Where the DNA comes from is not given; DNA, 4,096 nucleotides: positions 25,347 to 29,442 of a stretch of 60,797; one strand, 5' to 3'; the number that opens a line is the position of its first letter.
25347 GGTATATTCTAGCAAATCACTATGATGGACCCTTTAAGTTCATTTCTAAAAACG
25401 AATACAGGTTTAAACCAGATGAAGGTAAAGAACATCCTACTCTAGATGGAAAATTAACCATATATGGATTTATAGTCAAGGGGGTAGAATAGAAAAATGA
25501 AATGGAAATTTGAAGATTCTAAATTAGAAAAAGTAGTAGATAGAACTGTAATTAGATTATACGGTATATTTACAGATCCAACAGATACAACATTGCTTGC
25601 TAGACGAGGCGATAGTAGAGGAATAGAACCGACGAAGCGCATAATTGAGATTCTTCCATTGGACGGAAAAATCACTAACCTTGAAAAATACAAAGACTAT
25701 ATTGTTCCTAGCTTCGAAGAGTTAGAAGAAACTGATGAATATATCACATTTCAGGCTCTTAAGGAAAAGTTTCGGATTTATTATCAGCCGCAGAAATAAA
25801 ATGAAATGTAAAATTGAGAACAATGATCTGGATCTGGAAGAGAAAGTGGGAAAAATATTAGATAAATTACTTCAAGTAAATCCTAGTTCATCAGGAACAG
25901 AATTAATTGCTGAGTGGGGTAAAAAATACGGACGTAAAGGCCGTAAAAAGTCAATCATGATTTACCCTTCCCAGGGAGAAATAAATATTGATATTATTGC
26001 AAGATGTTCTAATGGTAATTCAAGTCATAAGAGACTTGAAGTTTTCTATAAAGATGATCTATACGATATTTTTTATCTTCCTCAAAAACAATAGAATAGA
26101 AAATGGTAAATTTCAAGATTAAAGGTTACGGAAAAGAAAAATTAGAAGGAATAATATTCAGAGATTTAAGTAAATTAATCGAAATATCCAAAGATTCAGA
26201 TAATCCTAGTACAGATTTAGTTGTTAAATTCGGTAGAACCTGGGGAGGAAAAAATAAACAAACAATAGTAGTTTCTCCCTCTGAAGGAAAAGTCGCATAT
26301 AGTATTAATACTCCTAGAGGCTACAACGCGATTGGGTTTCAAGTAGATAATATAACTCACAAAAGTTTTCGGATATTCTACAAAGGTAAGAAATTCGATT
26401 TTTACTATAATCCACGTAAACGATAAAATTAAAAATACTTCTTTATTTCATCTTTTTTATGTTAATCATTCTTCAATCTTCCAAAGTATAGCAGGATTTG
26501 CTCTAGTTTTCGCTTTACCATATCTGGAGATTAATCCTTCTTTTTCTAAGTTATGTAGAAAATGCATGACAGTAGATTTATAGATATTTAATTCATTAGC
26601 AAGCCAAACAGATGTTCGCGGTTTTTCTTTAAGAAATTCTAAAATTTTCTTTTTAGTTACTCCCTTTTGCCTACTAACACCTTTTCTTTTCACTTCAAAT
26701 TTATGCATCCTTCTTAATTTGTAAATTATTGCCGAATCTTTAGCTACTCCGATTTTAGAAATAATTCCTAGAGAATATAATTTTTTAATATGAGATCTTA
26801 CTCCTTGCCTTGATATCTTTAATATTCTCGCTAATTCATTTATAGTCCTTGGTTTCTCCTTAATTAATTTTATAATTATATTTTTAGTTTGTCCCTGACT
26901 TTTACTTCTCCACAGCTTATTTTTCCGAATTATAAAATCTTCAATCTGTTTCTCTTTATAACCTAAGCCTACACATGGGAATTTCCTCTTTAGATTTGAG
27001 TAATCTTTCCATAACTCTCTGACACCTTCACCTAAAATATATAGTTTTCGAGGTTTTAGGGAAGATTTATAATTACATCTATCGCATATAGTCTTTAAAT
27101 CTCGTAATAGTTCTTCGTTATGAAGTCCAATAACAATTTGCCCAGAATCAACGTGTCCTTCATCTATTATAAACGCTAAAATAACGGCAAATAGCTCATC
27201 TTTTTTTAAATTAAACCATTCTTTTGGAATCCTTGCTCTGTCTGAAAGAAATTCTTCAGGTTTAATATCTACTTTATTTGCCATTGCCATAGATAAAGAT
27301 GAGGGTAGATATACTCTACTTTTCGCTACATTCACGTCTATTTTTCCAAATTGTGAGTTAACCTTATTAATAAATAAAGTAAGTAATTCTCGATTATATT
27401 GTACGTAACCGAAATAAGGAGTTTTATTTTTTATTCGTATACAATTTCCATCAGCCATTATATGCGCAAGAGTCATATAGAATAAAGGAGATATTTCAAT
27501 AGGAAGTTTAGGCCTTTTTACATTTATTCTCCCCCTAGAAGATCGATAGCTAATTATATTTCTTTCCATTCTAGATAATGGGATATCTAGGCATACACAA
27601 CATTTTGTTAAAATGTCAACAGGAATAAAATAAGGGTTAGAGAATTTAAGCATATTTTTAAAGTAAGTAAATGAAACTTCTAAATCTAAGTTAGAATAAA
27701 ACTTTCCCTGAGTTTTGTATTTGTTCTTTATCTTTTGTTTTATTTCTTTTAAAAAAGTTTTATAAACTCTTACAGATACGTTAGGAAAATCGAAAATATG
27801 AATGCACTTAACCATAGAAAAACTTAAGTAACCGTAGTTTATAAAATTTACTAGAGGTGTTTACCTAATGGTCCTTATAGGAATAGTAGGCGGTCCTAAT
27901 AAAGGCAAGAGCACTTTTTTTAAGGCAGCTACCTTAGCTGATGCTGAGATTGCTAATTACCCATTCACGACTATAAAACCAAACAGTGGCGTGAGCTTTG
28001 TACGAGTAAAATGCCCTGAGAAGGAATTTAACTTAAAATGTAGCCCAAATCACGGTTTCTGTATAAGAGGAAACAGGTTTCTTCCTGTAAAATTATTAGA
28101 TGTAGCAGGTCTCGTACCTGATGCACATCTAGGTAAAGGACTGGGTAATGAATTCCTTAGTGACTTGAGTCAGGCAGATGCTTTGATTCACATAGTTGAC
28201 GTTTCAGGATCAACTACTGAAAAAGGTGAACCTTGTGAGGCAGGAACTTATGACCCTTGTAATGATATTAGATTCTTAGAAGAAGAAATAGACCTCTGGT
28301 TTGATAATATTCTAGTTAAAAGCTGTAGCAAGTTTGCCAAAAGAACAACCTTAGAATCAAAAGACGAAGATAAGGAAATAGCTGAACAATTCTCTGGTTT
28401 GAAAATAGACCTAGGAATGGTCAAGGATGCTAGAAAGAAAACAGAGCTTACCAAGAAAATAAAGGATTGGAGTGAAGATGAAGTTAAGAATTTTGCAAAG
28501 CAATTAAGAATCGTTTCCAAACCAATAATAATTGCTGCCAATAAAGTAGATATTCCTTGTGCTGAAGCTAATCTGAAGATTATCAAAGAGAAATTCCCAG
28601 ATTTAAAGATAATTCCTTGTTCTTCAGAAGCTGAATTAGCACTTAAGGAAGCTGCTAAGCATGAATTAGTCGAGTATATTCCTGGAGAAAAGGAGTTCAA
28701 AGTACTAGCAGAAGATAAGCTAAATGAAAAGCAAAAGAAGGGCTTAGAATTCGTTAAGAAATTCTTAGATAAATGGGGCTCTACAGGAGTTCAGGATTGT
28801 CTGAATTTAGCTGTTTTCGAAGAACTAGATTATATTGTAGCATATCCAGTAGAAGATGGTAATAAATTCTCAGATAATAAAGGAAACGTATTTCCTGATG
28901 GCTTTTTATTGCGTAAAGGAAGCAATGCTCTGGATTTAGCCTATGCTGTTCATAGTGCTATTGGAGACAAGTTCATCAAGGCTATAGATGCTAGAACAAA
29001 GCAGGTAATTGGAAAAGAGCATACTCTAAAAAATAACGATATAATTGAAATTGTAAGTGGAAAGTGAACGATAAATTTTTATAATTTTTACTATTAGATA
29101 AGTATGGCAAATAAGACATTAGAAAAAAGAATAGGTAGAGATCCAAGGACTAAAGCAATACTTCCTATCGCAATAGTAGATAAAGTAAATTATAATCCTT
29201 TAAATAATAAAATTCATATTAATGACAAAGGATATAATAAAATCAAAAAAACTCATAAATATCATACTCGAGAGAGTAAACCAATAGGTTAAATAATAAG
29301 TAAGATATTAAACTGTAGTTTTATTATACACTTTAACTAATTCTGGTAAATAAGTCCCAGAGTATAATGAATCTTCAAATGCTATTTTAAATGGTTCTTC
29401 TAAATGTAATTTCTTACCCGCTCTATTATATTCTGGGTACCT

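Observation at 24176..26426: Seven-gene operon of small proteins containing two unrelated families, each triplicated in tandem (A-A-A-B-B-B)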

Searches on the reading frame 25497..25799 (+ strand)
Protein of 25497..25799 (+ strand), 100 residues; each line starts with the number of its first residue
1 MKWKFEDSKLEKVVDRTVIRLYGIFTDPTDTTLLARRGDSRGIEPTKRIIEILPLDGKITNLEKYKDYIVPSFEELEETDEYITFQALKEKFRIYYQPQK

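Call 3: search_protein_families(library=pfam, max_evalue=1, proteins=[window:25497-25799:+])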
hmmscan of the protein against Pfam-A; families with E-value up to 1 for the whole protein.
window:25497-25799:+ (100 aa): 1 family
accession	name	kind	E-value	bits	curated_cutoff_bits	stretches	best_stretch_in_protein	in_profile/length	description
PF21101.3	YqgU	-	0.029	14.2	27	1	58-89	186-217/264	YqgU-like 6-bladed beta propeller domain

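Call 4: search_protein_families(library=ncbifam, max_evalue=1, proteins=[window:25497-25799:+])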
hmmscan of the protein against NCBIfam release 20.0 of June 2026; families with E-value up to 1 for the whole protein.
window:25497-25799:+ (100 aa): 1 family
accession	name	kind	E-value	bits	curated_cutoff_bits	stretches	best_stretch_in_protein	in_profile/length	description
TIGR03090.1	SASP_tlp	equivalog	0.15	12.6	72.9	1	59-91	7-40/70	small acid-soluble spore protein Tlp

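Call 13: find_homologous_proteins(query=A2, max_evalue=0.01)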
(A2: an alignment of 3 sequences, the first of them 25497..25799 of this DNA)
Query A2 (3 sequences) (100 aa, profile of the alignment): 3 proteins with E <= 0.01 among 67 candidates.
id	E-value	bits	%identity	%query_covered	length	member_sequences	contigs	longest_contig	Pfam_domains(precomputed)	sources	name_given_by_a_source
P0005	2.3e-42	161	26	92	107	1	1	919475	-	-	-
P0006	1.7e-39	152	100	100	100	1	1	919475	-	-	-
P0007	1.4e-38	149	26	100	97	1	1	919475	-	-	-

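Call 14: search_protein_families(library=phrogs, max_evalue=1, proteins=[window:25497-25799:+])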
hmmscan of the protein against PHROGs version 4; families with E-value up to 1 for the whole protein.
window:25497-25799:+ (100 aa): 0 families

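Call 15: search_protein_families(library=padloc, max_evalue=1, proteins=[window:25497-25799:+])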
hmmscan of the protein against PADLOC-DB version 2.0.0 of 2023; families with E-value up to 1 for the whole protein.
window:25497-25799:+ (100 aa): 1 family
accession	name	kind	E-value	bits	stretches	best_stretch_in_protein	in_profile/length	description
PDLC01141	Unk_02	-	0.0064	14.2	1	58-93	159-194/283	Unknown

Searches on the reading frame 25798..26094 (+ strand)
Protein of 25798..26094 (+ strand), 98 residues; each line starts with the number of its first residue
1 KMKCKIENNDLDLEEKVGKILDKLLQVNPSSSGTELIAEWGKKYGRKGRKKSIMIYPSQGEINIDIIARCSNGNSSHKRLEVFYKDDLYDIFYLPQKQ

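Call 3: search_protein_families(library=pfam, max_evalue=1, proteins=[window:25798-26094:+])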
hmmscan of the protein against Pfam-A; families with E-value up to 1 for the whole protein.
window:25798-26094:+ (98 aa): 2 families
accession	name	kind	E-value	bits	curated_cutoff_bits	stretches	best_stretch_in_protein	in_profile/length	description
PF13159.12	DUF3994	-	0.0027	18.1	25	1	6-55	6-54/123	Domain of unknown function (DUF3994)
PF18146.6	CinA_KH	-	0.18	12.4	27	1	50-81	27-57/73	Damage-inducible protein CinA KH domain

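Call 4: search_protein_families(library=ncbifam, max_evalue=1, proteins=[window:25798-26094:+])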
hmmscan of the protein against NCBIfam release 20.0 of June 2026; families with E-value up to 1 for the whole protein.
window:25798-26094:+ (98 aa): 1 family
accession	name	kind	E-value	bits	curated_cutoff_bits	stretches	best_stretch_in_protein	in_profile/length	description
NF002294.1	PRK01221.1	equivalog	0.19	11.1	350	1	6-64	122-177/300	deoxyhypusine synthase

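Call 14: search_protein_families(library=phrogs, max_evalue=1, proteins=[window:25801-26094:+])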
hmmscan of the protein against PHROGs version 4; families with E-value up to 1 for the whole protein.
window:25801-26094:+ (97 aa): 1 family
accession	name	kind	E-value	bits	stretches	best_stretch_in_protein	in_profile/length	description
phrog_22914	-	unknown function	0.018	15.7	1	4-38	6-40/54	-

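Call 15: search_protein_families(library=padloc, max_evalue=1, proteins=[window:25801-26094:+])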
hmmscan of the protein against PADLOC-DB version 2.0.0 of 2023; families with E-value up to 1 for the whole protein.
window:25801-26094:+ (97 aa): 0 families

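Call 82: search_dna_similar(query=window:25801-26091:+, collection=phages, mode=protein, max_evalue=0.1, max_rows=10)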
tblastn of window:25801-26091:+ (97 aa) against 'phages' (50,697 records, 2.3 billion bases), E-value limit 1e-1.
No match.
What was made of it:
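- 25801..26094 (+): B2, family-B paralog (97 aa, pI 8.9) with a basic Gly-rich loop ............. No match in phage records (call 82).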

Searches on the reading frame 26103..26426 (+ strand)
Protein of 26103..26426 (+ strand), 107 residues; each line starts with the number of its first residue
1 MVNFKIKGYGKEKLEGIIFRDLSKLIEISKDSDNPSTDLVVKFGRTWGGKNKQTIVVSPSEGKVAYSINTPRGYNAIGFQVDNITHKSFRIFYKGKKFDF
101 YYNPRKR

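Call 3: search_protein_families(library=pfam, max_evalue=1, proteins=[window:26103-26426:+])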
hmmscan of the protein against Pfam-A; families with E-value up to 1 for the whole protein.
window:26103-26426:+ (107 aa): 1 family
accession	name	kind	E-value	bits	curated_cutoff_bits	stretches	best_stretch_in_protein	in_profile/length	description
PF09070.16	PFU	-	0.059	14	26.2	1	48-102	3-59/113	PFU (PLAA family ubiquitin binding)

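Call 4: search_protein_families(library=ncbifam, max_evalue=1, proteins=[window:26103-26426:+])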
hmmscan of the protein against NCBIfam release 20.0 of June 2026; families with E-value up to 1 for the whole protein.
window:26103-26426:+ (107 aa): 0 families

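Call 14: search_protein_families(library=phrogs, max_evalue=1, proteins=[window:26103-26426:+])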
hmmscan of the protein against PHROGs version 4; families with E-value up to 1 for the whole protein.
window:26103-26426:+ (107 aa): 1 family
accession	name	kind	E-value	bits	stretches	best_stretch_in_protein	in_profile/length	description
phrog_37892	-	unknown function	0.12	13.5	1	7-93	40-128/133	-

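Call 15: search_protein_families(library=padloc, max_evalue=1, proteins=[window:26103-26426:+])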
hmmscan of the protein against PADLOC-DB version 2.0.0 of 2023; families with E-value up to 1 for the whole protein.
window:26103-26426:+ (107 aa): 0 families

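Call 41: find_related_loci(query=A4, collection=genome_contigs, flank=10000)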
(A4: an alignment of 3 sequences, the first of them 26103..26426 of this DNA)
Query A4 (107 aa) in genome_contigs; peptide patterns used: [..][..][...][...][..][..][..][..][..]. (x = any residue, [..] = any of these).
81 stretches matched a pattern, but none encodes a relative of the query by tblastn (E <= 1e-3).

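Call 45: find_related_loci(query=A4, collection=metagenome_contigs, flank=10000)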
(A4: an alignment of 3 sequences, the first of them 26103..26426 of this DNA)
Query A4 (107 aa) in metagenome_contigs; peptide patterns used: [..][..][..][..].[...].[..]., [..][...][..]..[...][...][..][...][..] (x = any residue, [..] = any of these).
600 stretches matched a pattern, but none encodes a relative of the query by tblastn (E <= 1e-3).

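Call 48: predict_structure(alignment_id=A4)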
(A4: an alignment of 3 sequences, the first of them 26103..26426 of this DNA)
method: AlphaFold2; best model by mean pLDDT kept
length: 107 residues; sequences in the alignment: 3
mean_pLDDT: 59.5   pTM: 0.51
mean pLDDT of the five models: 59.5, 58.2, 50.7, 44.9, 38.5
residues with pLDDT >= 90: 0; 70-90: 14; 50-70: 73; < 50: 20
segments of 3 or more residues with pLDDT < 50: 1-14
pLDDT, mean of each block of 10 residues (from residue 1): 43 53 63 59 62 61 61 55 67 72 58
secondary structure, 60 per line:
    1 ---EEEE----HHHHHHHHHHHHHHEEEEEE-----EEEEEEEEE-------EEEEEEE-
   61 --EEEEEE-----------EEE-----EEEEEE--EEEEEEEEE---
elements in order: E4-7 H12-25 E26-31 E37-45 E53-59 E63-68 E80-82 E88-93 E96-104
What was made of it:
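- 26103..26426 (+): B3, family-B paralog (107 aa, pI 9.95). AF2 model has an N-terminal helix followed by beta strands, pLDDT 59.5 (call 48).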

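Call 52: fold_search(model_id=the predicted structure, library=pdb)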
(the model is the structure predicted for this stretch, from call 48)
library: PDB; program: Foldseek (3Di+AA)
matches with E <= 10: 672; with E <= 0.001: 0
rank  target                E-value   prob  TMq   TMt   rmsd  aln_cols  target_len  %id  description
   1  4v96_AQ               9.0e-02  0.41  0.28  0.13  11.8       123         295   10  The structure of a 1.8 MDa viral genome injection device suggests alternative infection mechanisms (released 2014-07-09)
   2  4v96_AH               1.2e-01  0.38  0.28  0.13  11.8       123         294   10  The structure of a 1.8 MDa viral genome injection device suggests alternative infection mechanisms (released 2014-07-09)
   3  4v96_AB               1.4e-01  0.33  0.28  0.13  11.6       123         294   10  The structure of a 1.8 MDa viral genome injection device suggests alternative infection mechanisms (released 2014-07-09)
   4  4v96_AK               1.6e-01  0.33  0.28  0.13  11.8       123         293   10  The structure of a 1.8 MDa viral genome injection device suggests alternative infection mechanisms (released 2014-07-09)
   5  4v96_AE               2.2e-01  0.28  0.28  0.13  11.8       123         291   10  The structure of a 1.8 MDa viral genome injection device suggests alternative infection mechanisms (released 2014-07-09)
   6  6byn_M                2.2e-01  0.18  0.22  0.24  12.3       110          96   12  Crystal structure of WDR5-Mb(S4) monobody complex (released 2018-07-04)
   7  3gu0                  2.3e-01  0.10  0.20  0.08  17.0       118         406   13  Promiscuous Substrate Recognition in Folding and Assembly Activities of the Trigger Factor Chaperone (released 2009-12-22)
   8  5dc0_A                2.4e-01  0.20  0.24  0.26  12.0       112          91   11  CRYSTAL STRUCTURE OF MONOBODY GG3/ABL1 SH2 DOMAIN COMPLEX (released 2016-03-02)
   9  4v96_AA               2.5e-01  0.25  0.29  0.13  13.2       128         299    9  The structure of a 1.8 MDa viral genome injection device suggests alternative infection mechanisms (released 2014-07-09)
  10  4v96_AL               3.0e-01  0.25  0.29  0.13  11.8       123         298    9  The structure of a 1.8 MDa viral genome injection device suggests alternative infection mechanisms (released 2014-07-09)
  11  9f01_E                3.3e-01  0.18  0.24  0.26  13.3       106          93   11  Complex between D-SH2 domain of ABL with monobody 'DAM21 (released 2024-12-25)
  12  2zey_A                3.9e-01  0.10  0.19  0.16  12.6        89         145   11  Family 16 carbohydrate binding module (released 2008-03-04)
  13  6o03_C                4.4e-01  0.16  0.25  0.28  12.3       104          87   12  Monobody (MC17) bound to tyrosine kinase binding domain of E3 ubiquitin ligase CBL (released 2020-08-19)
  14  7ypl                  4.6e-01  0.12  0.22  0.23  15.5       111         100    8  Crystal structure of fibronectin type III domain variant, a VEGFR2-specific antagonist (released 2023-08-16)
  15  7jxu_C                5.1e-01  0.44  0.31  0.35   9.9       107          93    9  Structure of monobody 32 human MLKL pseudokinase domain complex (released 2021-03-10)
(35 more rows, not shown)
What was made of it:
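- The B3 model weakly hits phage baseplate proteins (call 52).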

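Call 54: search_solved_structures(query=A4, max_evalue=10)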
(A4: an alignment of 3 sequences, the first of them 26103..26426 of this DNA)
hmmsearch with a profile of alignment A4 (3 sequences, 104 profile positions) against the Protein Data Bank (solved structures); distinct sequences matched with E-value up to 10: 5.
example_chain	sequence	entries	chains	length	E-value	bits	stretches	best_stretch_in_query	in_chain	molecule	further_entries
8fbk_A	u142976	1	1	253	0.18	15.2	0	6-27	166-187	KWOCA_65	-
5cwh_A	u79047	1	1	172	0.44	13.9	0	13-42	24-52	Designed helical repeat protein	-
5h78_A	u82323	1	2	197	0.67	13.3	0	13-42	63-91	cAMP-dependent protein kinase type II-alpha regulatory subunit,DHR14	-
5h7c_A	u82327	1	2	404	0.85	13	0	16-43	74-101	Immunoglobulin G-binding protein A, DHR14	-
4gla_C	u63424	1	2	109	0.99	12.8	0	18-59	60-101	OBody NL8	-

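Call 60: find_related_loci(query=A4, collection=viral_contigs, flank=5000)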
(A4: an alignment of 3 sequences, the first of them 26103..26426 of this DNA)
Query A4 (107 aa) in viral_contigs; peptide patterns used: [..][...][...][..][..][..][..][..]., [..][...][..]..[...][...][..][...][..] (x = any residue, [..] = any of these).
244 stretches matched a pattern, but none encodes a relative of the query by tblastn (E <= 1e-3).
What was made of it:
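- B was found in no other protein or contig (calls 13, 41, 45, 60).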

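Call 81: search_dna_similar(query=window:26103-26423:+, collection=phages, mode=protein, max_evalue=0.1, max_rows=10)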
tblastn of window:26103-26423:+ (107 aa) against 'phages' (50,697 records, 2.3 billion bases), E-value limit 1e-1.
No match.
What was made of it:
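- Tried and rejected: GenBank phage records: nothing for B2 or B3 (calls 81, 82).
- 26103..26426 (+): No match in phage records (call 81).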

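Call 87: search_protein_families(library=pfam, alignment_id=A4, max_evalue=10)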
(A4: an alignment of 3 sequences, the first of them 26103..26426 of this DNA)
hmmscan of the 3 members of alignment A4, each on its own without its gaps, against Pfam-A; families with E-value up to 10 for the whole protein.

A. member 1, window:26103-26426:+ (107 aa): 1 family
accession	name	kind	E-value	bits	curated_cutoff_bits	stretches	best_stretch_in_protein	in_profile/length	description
PF09070.16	PFU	-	0.059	14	26.2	1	48-102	3-59/113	PFU (PLAA family ubiquitin binding)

B. families by the number of members that match (of 3 scanned): 4 families
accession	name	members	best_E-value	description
PF13159.12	DUF3994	1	0.0027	Domain of unknown function (DUF3994)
PF21101.3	YqgU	1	0.029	YqgU-like 6-bladed beta propeller domain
PF09070.16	PFU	1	0.059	PFU (PLAA family ubiquitin binding)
PF18146.6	CinA_KH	1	0.17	Damage-inducible protein CinA KH domain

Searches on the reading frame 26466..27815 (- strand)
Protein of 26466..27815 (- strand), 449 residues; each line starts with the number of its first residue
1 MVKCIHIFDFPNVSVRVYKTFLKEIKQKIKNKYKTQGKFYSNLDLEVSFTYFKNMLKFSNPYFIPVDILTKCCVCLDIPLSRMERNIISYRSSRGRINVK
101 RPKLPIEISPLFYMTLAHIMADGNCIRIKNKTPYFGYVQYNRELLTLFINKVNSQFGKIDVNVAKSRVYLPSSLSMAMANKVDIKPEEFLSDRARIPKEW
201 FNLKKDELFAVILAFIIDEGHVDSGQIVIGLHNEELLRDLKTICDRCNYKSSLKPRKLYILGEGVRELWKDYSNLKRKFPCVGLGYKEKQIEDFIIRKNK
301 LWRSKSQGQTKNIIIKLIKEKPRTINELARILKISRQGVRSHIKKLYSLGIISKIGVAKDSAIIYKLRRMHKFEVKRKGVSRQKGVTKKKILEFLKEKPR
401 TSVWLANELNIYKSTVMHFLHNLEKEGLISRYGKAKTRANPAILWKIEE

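Call 26: search_protein_families(library=pfam, max_evalue=0.001, proteins=[window:26466-27815:-])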
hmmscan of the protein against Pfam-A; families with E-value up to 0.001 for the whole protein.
window:26466-27815:- (449 aa): 20 families
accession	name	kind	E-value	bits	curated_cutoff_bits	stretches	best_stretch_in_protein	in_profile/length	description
PF01022.26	HTH_5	-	1.2e-17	63.9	22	2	309-354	2-47/47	Bacterial regulatory protein, arsR family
PF13412.12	HTH_24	-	9.9e-12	44.7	21.9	1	314-352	8-47/48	Winged helix-turn-helix DNA-binding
PF12802.13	MarR_2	-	3e-10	40.5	27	1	320-360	16-58/61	MarR family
PF12840.13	HTH_20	-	4.8e-10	39.7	27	1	316-352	11-48/51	Helix-turn-helix domain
PF08279.18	HTH_11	-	6.7e-09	35.9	25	1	311-351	3-46/55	HTH domain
PF01978.25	TrmB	-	4.4e-07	30.1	25.6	0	315-355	15-55/68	Sugar-specific transcriptional regulator TrmB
PF21476.4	PF0610-like_N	-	1.7e-06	28.6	33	0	314-344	6-36/50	PF0610-like, N-terminal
PF01047.28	MarR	-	2.3e-06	27.8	24.6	0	405-432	23-50/59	MarR family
PF24409.1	wHTH-PRTase_assc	-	1.4e-05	25.4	27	0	313-354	2-43/83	wHTH-PRTase associated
PF13545.12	HTH_Crp_2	-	1.6e-05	25.2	27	0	405-434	28-57/70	Crp-like helix-turn-helix domain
PF22979.2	HTH_69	-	1.8e-05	25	27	0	404-434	31-61/69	Winged helix-turn-helix domain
PF25213.1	HVO_A0261_N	-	7.4e-05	23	35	0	388-433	13-58/86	HVO_A0261 N-terminal domain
PF25212.1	HVO_A0114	-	9.3e-05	22.6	27.6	0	313-354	27-68/84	HVO_A0114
PF13518.12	HTH_28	-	0.00017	22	25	0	314-346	5-36/52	Helix-turn-helix domain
PF09339.16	HTH_IclR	-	0.00021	21.4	22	0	391-431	8-50/52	IclR helix-turn-helix domain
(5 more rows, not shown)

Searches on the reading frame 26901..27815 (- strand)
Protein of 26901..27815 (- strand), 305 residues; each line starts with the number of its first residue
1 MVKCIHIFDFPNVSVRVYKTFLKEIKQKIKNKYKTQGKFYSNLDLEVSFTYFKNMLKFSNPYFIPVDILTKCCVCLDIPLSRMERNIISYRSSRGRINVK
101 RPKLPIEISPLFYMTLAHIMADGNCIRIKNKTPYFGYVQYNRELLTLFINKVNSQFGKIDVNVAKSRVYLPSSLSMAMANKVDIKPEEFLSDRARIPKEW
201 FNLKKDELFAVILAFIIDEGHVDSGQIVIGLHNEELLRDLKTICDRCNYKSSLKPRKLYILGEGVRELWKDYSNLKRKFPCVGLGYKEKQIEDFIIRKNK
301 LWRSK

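Call 76: search_protein_families(library=pfam, max_evalue=5, proteins=[window:26901-27815:-])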
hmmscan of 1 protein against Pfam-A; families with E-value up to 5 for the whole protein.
seq(305 aa): 2 families
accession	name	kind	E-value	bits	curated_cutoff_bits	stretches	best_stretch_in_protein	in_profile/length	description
PF14528.11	LAGLIDADG_3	-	0.015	16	22.5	1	208-256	3-55/82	LAGLIDADG-like domain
PF13133.11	DUF3949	-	0.08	13.9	25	1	20-67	7-51/61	Protein of unknown function (DUF3949)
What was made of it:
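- On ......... homing endonuclease (the convergent neighbour at 26466-27815, not the operon itself): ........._3 E 0.015, 16 bits against a cutoff of 22.5, covering residues 208-256 (call 76).
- Checked: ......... is only weakly supported (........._3 E 0.015, 16 bits against a cutoff of 22.5, call 76).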

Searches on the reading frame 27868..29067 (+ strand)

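Call 26: search_protein_families(library=pfam, max_evalue=0.001, proteins=[window:27868-29067:+])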
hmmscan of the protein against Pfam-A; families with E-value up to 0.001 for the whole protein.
window:27868-29067:+ (399 aa): 4 families
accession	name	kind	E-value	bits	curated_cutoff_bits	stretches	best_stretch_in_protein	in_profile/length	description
PF08438.16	YGR210-like_G4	-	4.3e-36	124.1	24.7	1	223-330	1-108/108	Obg-like GTPase YGR210-like, G4 motif-containing domain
PF01926.29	MMR_HSR1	-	2.5e-16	60.2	21.9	1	4-115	2-88/113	50S ribosome-binding GTPase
PF02824.27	TGS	-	6.7e-13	48.9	22.2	1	340-396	3-59/60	TGS domain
PF02421.24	FeoB_N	-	8.3e-06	25.8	27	1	4-42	3-41/156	Ferrous iron transport protein B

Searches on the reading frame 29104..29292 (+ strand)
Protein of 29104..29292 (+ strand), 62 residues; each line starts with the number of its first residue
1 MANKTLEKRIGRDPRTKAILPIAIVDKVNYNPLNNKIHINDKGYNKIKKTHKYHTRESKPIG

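Call 3: search_protein_families(library=pfam, max_evalue=1, proteins=[window:29104-29292:+])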
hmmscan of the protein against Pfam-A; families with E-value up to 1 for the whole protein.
window:29104-29292:+ (62 aa): 0 families

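Call 4: search_protein_families(library=ncbifam, max_evalue=1, proteins=[window:29104-29292:+])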
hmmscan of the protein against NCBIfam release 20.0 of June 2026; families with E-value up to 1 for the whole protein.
window:29104-29292:+ (62 aa): 1 family
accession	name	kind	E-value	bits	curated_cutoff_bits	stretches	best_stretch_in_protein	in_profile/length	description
NF033139.1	blaZ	exception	0.0031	16.8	580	1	7-42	56-91/281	penicillin-hydrolyzing class A beta-lactamase BlaZ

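Call 14: search_protein_families(library=phrogs, max_evalue=1, proteins=[window:29104-29292:+])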
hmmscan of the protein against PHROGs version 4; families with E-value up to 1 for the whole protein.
window:29104-29292:+ (62 aa): 3 families
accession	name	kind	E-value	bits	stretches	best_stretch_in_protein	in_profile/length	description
phrog_10756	-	unknown function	0.018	15.7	1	4-55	108-160/262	-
phrog_9458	-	unknown function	0.13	13.2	1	25-53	29-57/73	-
phrog_24644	-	unknown function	0.34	11.9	0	4-51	4-41/63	-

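Call 15: search_protein_families(library=padloc, max_evalue=1, proteins=[window:29104-29292:+])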
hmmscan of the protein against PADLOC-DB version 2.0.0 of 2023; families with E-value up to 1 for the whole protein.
window:29104-29292:+ (62 aa): 0 families
